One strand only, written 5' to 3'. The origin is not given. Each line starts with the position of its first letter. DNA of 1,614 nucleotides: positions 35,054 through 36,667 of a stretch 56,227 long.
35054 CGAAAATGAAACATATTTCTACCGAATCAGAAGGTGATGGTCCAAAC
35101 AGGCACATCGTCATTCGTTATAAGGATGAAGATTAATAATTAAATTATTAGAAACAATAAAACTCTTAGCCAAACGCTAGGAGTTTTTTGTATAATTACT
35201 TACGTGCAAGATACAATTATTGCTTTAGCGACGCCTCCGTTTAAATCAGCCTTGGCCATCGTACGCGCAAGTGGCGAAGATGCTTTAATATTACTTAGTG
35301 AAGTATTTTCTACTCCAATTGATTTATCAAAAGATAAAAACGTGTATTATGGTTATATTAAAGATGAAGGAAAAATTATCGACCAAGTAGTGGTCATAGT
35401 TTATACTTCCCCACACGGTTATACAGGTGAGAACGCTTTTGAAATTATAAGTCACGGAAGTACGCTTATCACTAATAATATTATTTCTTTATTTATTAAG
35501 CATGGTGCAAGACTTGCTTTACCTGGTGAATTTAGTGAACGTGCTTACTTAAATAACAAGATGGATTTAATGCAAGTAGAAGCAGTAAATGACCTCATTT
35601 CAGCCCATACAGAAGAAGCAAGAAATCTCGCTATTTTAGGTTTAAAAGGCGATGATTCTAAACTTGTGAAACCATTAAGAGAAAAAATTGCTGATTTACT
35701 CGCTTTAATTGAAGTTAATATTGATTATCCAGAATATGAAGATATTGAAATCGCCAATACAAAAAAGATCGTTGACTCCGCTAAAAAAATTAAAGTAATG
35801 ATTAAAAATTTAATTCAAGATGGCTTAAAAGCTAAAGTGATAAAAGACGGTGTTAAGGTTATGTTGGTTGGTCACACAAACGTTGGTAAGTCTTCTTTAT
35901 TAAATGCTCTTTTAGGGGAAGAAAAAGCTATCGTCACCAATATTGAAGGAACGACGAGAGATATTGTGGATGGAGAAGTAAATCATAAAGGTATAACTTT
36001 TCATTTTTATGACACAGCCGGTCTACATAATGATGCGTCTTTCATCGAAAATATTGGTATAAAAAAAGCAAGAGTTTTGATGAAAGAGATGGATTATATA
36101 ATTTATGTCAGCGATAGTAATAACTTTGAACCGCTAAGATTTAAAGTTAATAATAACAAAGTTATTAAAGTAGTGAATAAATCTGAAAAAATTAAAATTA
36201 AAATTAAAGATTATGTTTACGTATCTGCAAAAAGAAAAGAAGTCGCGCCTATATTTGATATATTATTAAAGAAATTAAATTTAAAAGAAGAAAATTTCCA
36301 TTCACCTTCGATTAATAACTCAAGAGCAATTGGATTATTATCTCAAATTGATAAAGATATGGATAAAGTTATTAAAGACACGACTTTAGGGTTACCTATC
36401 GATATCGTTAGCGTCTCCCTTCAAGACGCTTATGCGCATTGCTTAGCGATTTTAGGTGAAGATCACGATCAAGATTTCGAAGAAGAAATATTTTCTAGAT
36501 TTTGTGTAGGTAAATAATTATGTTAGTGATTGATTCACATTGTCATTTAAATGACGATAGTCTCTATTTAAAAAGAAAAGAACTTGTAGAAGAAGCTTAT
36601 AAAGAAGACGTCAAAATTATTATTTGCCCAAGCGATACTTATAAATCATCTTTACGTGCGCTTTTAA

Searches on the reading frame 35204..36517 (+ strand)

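Call 57: search_protein_families(library=pfam, proteins=[window:35204-36517:+], max_evalue=0.00001)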
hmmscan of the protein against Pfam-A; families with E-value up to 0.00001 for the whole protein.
window:35204-36517:+ (437 aa): 6 families
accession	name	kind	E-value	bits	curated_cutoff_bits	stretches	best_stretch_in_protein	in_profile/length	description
PF12631.12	MnmE_helical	-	4.6e-40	138.4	40.1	1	122-434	1-211/211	MnmE helical domain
PF10396.14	TrmE_N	-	5.1e-33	114.2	29.8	1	4-119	1-117/117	GTP-binding protein TrmE N-terminus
PF01926.29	MMR_HSR1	-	2.2e-24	86.2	21.9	1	218-326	1-113/113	50S ribosome-binding GTPase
PF02421.24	FeoB_N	-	5.6e-12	45.9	27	1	218-309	2-92/156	Ferrous iron transport protein B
PF00350.29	Dynamin_N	-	4.8e-06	27.1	27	0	219-254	1-35/168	Dynamin family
PF08477.19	Roc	-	5e-06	27.2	27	0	218-316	1-107/119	Ras of Complex, Roc, domain of DAPkinase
